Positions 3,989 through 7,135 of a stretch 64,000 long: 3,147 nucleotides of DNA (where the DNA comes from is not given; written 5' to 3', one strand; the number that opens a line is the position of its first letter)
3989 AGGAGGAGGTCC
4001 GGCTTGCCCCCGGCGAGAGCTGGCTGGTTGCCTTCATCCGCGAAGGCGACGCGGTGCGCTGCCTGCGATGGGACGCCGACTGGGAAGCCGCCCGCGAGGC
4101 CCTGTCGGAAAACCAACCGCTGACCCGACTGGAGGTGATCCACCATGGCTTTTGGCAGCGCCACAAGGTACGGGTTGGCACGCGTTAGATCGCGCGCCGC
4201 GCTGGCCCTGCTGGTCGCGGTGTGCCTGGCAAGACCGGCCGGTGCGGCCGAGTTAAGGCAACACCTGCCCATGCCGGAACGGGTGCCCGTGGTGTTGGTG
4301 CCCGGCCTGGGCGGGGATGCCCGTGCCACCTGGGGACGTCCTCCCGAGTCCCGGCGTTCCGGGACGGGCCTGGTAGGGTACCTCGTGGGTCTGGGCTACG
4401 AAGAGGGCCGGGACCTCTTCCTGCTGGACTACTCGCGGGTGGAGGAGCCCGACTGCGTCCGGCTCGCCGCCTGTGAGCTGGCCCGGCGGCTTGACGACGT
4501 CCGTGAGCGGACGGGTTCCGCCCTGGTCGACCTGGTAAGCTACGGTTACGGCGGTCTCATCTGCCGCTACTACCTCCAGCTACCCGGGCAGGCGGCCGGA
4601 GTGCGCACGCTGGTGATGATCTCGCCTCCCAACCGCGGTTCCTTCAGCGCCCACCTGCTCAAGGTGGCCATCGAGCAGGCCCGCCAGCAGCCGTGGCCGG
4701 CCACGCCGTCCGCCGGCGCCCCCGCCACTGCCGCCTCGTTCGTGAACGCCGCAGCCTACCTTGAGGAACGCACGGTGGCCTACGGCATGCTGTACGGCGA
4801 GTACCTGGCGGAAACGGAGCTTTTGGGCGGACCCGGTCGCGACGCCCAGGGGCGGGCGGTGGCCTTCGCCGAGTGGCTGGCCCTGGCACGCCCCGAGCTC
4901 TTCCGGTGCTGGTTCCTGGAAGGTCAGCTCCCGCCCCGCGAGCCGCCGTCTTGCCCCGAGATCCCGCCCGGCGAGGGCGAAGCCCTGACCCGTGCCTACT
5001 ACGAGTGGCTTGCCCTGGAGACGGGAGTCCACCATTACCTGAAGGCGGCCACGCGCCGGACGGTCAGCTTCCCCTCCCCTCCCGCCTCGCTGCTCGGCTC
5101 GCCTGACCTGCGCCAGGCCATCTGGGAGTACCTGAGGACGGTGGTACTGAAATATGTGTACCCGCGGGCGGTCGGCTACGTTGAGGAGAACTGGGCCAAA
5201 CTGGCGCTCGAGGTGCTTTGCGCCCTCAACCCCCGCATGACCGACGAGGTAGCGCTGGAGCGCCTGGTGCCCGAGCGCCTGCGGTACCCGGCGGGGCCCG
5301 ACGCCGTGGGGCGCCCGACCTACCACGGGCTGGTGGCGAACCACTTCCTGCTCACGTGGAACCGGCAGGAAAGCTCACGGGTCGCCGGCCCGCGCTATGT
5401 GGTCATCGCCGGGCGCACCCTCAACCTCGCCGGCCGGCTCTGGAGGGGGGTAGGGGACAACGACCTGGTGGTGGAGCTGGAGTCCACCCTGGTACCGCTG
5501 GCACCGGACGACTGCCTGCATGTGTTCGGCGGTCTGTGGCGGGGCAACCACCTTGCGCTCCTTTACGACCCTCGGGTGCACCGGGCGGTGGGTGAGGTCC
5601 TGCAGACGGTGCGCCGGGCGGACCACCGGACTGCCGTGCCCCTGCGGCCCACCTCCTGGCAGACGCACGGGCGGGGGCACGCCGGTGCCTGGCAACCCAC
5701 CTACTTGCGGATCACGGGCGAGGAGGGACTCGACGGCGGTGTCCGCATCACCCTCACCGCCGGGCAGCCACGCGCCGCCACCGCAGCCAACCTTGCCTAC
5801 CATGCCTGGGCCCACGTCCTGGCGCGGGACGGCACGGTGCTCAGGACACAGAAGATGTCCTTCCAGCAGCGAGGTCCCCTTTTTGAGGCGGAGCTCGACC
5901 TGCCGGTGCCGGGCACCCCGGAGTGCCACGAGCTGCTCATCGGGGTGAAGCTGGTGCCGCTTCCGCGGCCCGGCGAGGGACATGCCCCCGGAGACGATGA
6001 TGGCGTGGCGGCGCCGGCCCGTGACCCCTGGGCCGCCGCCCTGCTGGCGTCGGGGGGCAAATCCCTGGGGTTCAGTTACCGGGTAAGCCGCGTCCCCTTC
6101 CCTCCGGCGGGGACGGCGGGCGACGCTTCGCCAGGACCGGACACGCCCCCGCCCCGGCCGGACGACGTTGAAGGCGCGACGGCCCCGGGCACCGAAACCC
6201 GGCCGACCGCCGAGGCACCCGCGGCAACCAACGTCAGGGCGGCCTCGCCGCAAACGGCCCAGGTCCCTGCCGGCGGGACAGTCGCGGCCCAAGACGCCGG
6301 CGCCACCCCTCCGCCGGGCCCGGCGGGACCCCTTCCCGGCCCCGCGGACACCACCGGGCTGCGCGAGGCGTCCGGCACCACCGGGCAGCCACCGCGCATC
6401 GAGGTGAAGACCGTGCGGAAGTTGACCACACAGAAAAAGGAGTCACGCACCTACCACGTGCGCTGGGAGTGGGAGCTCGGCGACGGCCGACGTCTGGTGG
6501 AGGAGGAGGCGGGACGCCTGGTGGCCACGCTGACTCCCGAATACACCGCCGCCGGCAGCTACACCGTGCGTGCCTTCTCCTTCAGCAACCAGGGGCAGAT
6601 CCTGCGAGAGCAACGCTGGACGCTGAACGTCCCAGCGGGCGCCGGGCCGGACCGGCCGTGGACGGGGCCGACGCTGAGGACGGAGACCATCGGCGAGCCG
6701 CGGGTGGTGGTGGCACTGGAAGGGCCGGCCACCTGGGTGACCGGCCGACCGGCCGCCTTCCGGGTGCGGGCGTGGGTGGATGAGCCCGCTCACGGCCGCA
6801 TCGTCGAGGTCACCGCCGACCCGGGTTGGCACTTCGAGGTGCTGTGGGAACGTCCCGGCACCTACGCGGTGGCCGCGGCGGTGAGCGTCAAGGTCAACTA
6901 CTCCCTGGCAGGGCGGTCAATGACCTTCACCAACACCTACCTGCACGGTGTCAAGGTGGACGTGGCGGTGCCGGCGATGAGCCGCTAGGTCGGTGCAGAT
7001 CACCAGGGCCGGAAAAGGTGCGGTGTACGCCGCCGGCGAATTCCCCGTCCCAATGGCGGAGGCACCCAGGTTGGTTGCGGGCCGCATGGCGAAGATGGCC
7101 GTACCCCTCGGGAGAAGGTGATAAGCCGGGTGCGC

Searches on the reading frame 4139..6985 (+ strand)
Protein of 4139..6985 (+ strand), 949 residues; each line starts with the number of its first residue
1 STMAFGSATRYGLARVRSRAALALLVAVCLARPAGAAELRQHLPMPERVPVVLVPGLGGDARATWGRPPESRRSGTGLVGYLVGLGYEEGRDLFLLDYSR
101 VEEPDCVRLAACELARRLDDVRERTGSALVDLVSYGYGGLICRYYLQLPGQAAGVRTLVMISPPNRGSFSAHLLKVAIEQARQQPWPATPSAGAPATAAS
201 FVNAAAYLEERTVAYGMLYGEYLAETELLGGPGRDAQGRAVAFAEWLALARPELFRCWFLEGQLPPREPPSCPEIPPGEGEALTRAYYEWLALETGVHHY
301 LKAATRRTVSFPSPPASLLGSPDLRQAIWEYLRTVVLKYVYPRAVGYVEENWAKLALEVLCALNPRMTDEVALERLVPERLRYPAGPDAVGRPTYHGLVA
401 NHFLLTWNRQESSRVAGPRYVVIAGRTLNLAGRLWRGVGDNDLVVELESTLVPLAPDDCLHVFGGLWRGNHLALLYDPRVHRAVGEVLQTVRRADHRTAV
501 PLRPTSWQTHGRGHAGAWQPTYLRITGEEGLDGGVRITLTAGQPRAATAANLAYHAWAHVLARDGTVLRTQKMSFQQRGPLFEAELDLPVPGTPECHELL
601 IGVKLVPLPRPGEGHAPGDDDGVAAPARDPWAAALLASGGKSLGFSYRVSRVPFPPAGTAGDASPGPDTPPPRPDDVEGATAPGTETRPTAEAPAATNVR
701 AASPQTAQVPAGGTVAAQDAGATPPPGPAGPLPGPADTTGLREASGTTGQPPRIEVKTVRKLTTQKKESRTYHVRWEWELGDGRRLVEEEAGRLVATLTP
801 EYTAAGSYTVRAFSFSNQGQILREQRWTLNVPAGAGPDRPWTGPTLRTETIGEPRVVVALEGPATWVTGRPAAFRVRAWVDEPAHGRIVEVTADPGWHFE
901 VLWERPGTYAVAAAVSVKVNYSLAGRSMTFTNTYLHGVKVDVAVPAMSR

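Call 48: search_protein_families(library=pfam, proteins=[window:4139-6985:+], max_evalue=0.00001)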
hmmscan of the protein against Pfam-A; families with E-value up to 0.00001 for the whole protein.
window:4139-6985:+ (949 aa): 0 families

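Call 66: find_encoding_contigs(protein=window:4145-6985:+, flank=10000, max_places=1)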
Protein window:4145-6985:+ (947 aa): 5 contigs read that carry it; 1 place shown.
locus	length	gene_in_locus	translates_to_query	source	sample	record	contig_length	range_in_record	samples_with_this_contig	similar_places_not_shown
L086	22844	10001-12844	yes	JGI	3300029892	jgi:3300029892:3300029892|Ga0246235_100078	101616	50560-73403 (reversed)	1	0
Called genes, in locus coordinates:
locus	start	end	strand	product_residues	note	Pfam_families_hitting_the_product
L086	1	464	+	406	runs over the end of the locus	PF28597:T2SSF_N, PF00482:T2SSF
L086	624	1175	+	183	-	PF07963:N_methyl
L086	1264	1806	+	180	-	PF07963:N_methyl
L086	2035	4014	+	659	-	PF11104:PilM_2, PF14450:FtsA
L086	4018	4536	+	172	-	PF05137:PilN (weak)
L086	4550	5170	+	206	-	PF04612:T2SSM (weak), PF04350:PilO, PF10741:T2SSM_b (weak)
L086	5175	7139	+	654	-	PF04932:Wzy_C, PF13428:TPR_14 (faint), PF14559:TPR_19 (faint)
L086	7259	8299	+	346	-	PF23981:DUF7305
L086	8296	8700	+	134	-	-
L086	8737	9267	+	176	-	-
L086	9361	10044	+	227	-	-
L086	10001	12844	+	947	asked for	-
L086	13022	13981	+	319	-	PF07885:Ion_trans_2, PF02254:TrkA_N, PF02080:TrkA_C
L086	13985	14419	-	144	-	PF01061:ABC2_membrane, PF12698:ABC2_membrane_3 (weak)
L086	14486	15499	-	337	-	PF00005:ABC_tran, PF02463:SMC_N (weak), PF13304:AAA_21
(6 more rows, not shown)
